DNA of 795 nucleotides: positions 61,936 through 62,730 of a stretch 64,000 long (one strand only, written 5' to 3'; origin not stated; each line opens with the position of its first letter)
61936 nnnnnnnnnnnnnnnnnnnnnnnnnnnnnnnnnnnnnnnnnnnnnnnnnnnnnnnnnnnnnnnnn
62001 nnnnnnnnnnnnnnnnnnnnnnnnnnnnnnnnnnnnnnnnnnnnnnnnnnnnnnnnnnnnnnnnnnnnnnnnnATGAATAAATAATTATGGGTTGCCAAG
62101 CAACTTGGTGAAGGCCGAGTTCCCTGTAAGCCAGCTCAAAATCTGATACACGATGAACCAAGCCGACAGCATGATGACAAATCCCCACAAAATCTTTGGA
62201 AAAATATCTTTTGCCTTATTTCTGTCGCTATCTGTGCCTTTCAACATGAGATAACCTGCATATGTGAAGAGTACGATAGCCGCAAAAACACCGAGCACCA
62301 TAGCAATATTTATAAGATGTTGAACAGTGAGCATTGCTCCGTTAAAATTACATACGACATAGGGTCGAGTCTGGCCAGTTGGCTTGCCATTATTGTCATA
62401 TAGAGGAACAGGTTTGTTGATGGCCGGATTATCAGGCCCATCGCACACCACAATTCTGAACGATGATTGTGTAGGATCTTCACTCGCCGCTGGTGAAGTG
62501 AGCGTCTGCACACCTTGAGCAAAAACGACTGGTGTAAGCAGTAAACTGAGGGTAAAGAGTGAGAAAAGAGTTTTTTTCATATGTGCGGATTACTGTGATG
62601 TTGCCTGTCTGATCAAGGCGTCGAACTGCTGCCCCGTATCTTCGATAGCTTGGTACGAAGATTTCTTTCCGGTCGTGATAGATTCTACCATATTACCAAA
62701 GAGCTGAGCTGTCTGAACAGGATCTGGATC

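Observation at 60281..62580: Tandem array of five divergent T4SS-pilin-like (TrbC/VirB2-type) genes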

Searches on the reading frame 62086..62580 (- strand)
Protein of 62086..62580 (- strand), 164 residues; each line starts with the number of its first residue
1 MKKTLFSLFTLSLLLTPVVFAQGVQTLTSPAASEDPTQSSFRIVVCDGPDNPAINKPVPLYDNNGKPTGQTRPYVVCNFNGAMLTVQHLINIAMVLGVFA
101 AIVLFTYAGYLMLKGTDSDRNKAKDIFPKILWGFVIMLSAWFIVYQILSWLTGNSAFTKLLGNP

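Call 4: search_protein_families(library=pfam, proteins=[window:62086-62580:-], max_evalue=1)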
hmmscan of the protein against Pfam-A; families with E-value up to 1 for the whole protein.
window:62086-62580:- (164 aa): 5 families
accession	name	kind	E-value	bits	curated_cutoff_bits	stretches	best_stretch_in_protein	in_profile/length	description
PF18895.5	T4SS_pilin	-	2.2e-07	31.3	26.6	1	87-145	10-69/71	Type IV secretion system pilin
PF04515.18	Choline_transpo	-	0.0025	17.5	26.9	1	82-151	244-306/326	Plasma-membrane choline transporter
PF10320.15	7TM_GPCR_Srsx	-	0.015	15.1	24.1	1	74-147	132-206/257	Serpentine type 7TM GPCR chemoreceptor Srsx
PF24875.1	DUF7736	-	0.14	12.8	25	1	136-159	13-36/59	Domain of unknown function (DUF7736)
PF10883.13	DUF2681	-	0.2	12.5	28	1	90-114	2-24/90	Protein of unknown function (DUF2681)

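Call 5: search_protein_families(library=ncbifam, proteins=[window:62086-62580:-], max_evalue=1)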
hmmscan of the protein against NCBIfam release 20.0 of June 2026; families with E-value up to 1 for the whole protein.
window:62086-62580:- (164 aa): 1 family
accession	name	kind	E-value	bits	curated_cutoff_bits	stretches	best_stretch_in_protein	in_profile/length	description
NF045849.1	ICE_MMCAP2_0565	equivalog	0.00059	19.5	40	1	86-148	13-77/80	Mbov_0395 family pilin-like conjugal transfer protein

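Call 30: find_homologous_proteins(query=window:62086-62580:-, max_evalue=0.001)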
Query window:62086-62580:- (164 aa): 196 proteins with E <= 0.001 among 279 candidates; the best 120 are listed.
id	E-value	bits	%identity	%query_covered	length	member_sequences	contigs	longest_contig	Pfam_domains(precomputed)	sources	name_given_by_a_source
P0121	1.2e-104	365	100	100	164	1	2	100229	PF18895.6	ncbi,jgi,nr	ncbi:MAG TPA: hypothetical protein VL335_01135 [Candidatus Paceibacterota bacterium]|jgi:hypothetica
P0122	7.8e-71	255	74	98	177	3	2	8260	PF18895.6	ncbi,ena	-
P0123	5.8e-70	252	70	100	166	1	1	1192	PF18895.6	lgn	-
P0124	4.9e-69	249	76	89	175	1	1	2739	PF18895.6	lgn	-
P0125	1.5e-64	235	70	96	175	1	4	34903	PF18895.6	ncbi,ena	-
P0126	2.3e-63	231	67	98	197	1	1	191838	PF18895.6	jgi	jgi:hypothetical protein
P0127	3.0e-62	227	69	91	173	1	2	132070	PF18895.6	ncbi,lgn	ncbi:MAG: pilin [Patescibacteria group bacterium]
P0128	1.6e-60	222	68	98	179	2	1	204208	PF18895.6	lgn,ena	-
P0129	2.2e-60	221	65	90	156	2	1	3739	PF18895.6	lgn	-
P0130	5.9e-60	220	65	100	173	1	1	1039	PF18895.6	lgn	-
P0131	4.3e-58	214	68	87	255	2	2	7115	PF18895.6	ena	-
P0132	2.1e-57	212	61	98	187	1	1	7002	PF18895.6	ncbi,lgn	-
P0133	1.4e-56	209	63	98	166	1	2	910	PF18895.6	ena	-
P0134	3.1e-55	205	62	100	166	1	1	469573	PF18895.6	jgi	jgi:hypothetical protein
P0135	3.1e-54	201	62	96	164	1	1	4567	PF18895.6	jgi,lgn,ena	-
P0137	3.5e-53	198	69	79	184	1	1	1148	PF18895.6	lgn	-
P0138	5.3e-53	197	63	98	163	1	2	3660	PF18895.6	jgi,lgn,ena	-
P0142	4.4e-50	188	66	85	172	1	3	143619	PF18895.6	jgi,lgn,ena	-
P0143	5.8e-49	184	61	91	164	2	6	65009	PF18895.6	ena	-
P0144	1.5e-48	183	65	87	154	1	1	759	PF18895.6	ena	-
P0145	4.2e-48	181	57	96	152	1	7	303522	PF18895.6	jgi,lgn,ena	-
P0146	9.5e-48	180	58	96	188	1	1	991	PF18895.6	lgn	-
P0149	2.2e-46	176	62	84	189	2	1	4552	PF18895.6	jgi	jgi:Type IV secretion system pilin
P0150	3.4e-46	175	60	86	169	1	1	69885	PF18895.6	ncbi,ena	-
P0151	3.7e-46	175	57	85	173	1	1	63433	PF18895.6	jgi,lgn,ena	-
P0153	3.0e-43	166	56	98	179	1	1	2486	PF18895.6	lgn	-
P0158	6.8e-42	161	57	90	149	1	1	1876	PF18895.6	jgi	jgi:hypothetical protein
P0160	2.4e-41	159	48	100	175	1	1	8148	PF18895.6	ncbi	-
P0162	6.4e-41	158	56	84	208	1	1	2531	PF18895.6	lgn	-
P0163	7.9e-41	158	58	89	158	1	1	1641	PF18895.6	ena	-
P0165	2.1e-40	156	56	79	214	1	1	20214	PF18895.6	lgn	-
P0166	2.2e-40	156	55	90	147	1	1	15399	PF18895.6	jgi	jgi:hypothetical protein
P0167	2.3e-40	156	53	91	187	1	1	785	PF18895.6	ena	-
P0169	6.8e-40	155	60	78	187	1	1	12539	PF18895.6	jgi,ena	-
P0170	1.0e-39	154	54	90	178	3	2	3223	PF18895.6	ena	-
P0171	1.2e-39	154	52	88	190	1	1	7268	PF18895.6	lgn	-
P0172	1.2e-39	154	54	98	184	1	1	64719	PF18895.6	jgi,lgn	jgi:hypothetical protein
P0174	1.4e-39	154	58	79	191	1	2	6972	PF18895.6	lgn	-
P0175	1.6e-39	153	55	81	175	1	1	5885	PF18895.6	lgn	-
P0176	1.7e-39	153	58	85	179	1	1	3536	PF18895.6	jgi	-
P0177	2.0e-39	153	52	80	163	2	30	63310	PF18895.6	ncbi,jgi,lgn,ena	-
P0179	2.7e-39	153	54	93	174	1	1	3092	PF18895.6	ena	-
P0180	5.9e-39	152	57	78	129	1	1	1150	PF18895.6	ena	-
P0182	1.7e-38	150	59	81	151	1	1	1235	PF18895.6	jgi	jgi:hypothetical protein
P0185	3.7e-38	149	49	96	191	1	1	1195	PF18895.6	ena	-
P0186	4.0e-38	149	46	100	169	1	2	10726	PF18895.6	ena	-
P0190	1.1e-37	148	46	99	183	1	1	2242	PF18895.6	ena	-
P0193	3.0e-37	146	56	85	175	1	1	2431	PF18895.6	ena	-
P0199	4.5e-37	145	54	82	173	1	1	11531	PF18895.6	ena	-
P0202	1.4e-36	144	52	96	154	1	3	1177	PF18895.6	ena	-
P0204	3.7e-36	142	51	98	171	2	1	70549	PF18895.6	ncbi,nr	ncbi:MAG: hypothetical protein KBC33_02185 [Candidatus Pacebacteria bacterium]|nr:hypothetical prote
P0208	1.1e-35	141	49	96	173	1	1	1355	PF18895.6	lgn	-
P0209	1.2e-35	141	53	87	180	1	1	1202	PF18895.6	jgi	jgi:hypothetical protein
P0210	1.3e-35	141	53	87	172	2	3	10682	PF18895.6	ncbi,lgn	-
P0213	1.6e-35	140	49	100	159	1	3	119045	PF18895.6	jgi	jgi:hypothetical protein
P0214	2.7e-35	140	51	85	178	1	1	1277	PF18895.6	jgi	jgi:hypothetical protein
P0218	3.7e-35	139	46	100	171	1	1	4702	PF18895.6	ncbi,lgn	-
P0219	5.4e-35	139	49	79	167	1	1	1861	PF18895.6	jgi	jgi:hypothetical protein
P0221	1.3e-34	137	53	87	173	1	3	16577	PF18895.6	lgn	-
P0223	2.1e-34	137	44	99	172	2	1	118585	PF18895.6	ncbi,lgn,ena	-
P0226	4.0e-34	136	55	80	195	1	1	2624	PF18895.6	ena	-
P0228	4.9e-34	136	45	97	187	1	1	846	PF18895.6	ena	-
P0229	5.3e-34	136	50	93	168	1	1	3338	PF18895.6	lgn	-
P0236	2.3e-33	133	50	80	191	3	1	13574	PF18895.6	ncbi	-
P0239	3.1e-33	133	47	91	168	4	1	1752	PF18895.6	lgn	-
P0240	3.3e-33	133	53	79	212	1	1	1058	PF18895.6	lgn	-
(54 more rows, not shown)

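Call 76: predict_structure(alignment_id=A4)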
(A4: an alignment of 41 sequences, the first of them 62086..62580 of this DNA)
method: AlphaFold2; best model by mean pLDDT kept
length: 164 residues; sequences in the alignment: 41
mean_pLDDT: 70.8   pTM: 0.49
mean pLDDT of the five models: 70.8, 70.2, 69.2, 67.2, 67.3
residues with pLDDT >= 90: 38; 70-90: 44; 50-70: 56; < 50: 26
segments of 3 or more residues with pLDDT < 50: 16-32, 160-164
pLDDT, mean of each block of 10 residues (from residue 1): 57 52 39 59 59 59 78 66 77 89 92 91 91 92 84 59 41
secondary structure, 60 per line:
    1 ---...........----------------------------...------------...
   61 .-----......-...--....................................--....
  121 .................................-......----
elements in order: H4-14 E43-45 E58-61 E67-72 E74-76 H79-114 H117-153 H155-160

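Call 84: fold_search(model_id=the predicted structure, library=pdb)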
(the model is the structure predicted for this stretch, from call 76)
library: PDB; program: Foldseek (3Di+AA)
matches with E <= 10: 29; with E <= 0.001: 0
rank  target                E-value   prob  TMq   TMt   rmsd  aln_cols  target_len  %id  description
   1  6u8y_B                3.2e+00  0.20  0.24  0.47  18.1        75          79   25  Structure of the membrane-bound sulfane sulfur reductase (MBS), an archaeal respiratory membrane complex (released 2020-09-09)
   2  7ugx                  4.2e+00  0.08  0.22  0.09  12.3        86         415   21  Asp-bound GltPh RSMR mutant in IFS-B1 state (released 2023-03-29)
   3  9h3g_BW               4.8e+00  0.04  0.14  0.26  17.4        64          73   20  Structure of the Arabidopsis thaliana 80S ribosome in complex with P- and E-site tRNAs and mRNA (released 2026-02-04)
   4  4ubv_A                5.2e+00  0.18  0.11  0.05   2.8        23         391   30  Structure of the 3-ketoacyl-CoA thiolase FadA5 from M. tuberculosis with an partially acetylated cysteine in complex w (released 2014-12-17)
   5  4ubv_B                5.5e+00  0.16  0.11  0.05   2.8        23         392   30  Structure of the 3-ketoacyl-CoA thiolase FadA5 from M. tuberculosis with an partially acetylated cysteine in complex w (released 2014-12-17)
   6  7ugd                  6.3e+00  0.06  0.22  0.09  13.6        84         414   20  Asp-bound GltPh RSMR mutant in IFS-A1 state (released 2023-03-29)
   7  5xyi_V                6.8e+00  0.06  0.14  0.24   8.7        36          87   19  Small subunit of Trichomonas vaginalis ribosome (released 2017-08-30)
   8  4uje_BG               6.8e+00  0.06  0.24  0.18   9.9        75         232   13  Regulation of the mammalian elongation cycle by 40S subunit rolling: a eukaryotic-specific ribosome rearrangement (released 2014-07-16)
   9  5onc_A                7.3e+00  0.12  0.11  0.05   2.9        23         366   30  Catabolism of the Cholesterol Side Chain in Mycobacterium tuberculosis is Controlled by a Redox-Sensitive Thiol Switch (released 2017-08-23)
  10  4ubw_A                7.3e+00  0.11  0.11  0.05   2.9        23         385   30  Apo structure of the 3-ketoacyl-CoA thiolase FadA5 from M. tuberculosis (released 2014-12-17)
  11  4ubt_B                7.3e+00  0.10  0.11  0.05   2.9        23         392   30  Structure of the C93S variant of the 3-ketoacyl-CoA thiolase FadA5 from M. tuberculosis in complex with a steroid and  (released 2014-12-17)
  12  7qix_L                7.3e+00  0.06  0.13  0.23  11.2        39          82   26  Specific features and methylation sites of a plant ribosome. 40S body ribosomal subunit. (released 2022-06-15)
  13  9bkj_R                7.3e+00  0.06  0.29  0.19   9.1       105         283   16  Cholecystokinin 1 receptor (CCK1R) Y140A mutant, Gq chimera (mGsqi) complex (released 2024-05-22)
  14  7ezk_D                7.8e+00  0.06  0.29  0.19   9.7       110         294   16  Cryo-EM structure of an activated Cholecystokinin A receptor (CCKAR)-Gs complex (released 2021-08-25)
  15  7r81_W2               7.8e+00  0.04  0.13  0.21   8.6        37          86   24  Structure of the translating Neurospora crassa ribosome arrested by cycloheximide (released 2021-12-01)
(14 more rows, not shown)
